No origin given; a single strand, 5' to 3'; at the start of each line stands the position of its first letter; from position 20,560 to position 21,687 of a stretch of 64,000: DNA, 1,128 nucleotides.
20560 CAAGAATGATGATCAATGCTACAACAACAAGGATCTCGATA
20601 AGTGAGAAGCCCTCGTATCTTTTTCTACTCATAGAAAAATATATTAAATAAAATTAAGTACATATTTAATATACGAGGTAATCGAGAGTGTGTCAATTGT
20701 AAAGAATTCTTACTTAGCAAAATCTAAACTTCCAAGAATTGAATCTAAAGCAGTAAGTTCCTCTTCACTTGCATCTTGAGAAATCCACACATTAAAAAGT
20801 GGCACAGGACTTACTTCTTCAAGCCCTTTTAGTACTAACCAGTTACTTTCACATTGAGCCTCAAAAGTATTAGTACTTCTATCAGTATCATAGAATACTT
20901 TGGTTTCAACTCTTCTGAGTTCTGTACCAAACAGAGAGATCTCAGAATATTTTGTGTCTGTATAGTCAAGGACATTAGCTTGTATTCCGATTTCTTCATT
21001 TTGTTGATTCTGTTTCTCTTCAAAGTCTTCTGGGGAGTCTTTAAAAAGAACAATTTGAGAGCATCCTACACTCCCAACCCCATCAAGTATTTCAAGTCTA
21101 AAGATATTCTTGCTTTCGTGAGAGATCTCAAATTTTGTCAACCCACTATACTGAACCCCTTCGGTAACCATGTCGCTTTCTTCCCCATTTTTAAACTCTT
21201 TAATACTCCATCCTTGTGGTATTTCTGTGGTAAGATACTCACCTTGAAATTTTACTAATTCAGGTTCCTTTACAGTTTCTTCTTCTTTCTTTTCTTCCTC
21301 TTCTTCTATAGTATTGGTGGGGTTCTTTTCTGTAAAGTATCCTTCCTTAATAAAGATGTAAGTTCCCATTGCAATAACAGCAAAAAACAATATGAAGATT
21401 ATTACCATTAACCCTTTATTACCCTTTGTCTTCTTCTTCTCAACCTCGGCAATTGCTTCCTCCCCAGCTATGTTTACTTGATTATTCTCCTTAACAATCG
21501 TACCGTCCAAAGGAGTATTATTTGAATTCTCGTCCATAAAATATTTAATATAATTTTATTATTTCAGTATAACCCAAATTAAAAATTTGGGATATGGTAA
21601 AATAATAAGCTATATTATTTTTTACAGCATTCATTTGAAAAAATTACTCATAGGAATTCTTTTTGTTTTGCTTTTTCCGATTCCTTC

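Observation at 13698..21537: Compact type IV pilus operon with a 642-aa giant prepilin and no pilT or pilMNOQ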

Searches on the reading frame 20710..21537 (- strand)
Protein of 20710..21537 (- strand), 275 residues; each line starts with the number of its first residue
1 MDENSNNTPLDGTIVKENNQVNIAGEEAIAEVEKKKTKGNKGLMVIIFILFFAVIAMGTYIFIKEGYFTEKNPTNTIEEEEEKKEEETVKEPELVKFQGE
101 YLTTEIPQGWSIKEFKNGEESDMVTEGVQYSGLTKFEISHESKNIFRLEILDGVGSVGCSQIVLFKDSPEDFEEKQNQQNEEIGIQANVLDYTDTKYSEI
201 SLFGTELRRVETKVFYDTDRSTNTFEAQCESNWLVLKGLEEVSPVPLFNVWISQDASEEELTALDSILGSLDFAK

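Call 3: search_protein_families(library=pfam, proteins=[window:20710-21537:-], max_evalue=0.1)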
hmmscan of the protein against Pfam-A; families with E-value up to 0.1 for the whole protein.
window:20710-21537:- (275 aa): 2 families
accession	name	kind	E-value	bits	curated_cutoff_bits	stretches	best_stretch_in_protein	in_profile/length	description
PF02936.19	COX4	-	0.02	15.4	26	1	27-93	58-119/138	Cytochrome c oxidase subunit IV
PF11027.13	DUF2615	-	0.031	14.8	23.4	1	18-85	27-93/104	Protein of unknown function (DUF2615)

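Call 4: search_protein_families(library=ncbifam, proteins=[window:20710-21537:-], max_evalue=0.1)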
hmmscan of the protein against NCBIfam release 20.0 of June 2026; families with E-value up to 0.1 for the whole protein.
window:20710-21537:- (275 aa): 3 families
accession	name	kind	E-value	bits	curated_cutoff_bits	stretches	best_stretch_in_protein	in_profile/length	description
NF042931.1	SAG1386_EF1546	equivalog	0.0054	16.8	80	1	31-91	18-80/158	SAG1386/EF1546 family surface-associated protein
NF006283.1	PRK08455.1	equivalog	0.013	15.2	187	1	26-92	3-69/182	flagellar basal body-associated protein FliL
NF004285.1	PRK05696.1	equivalog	0.016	15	179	1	26-88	3-63/171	flagellar basal body-associated protein FliL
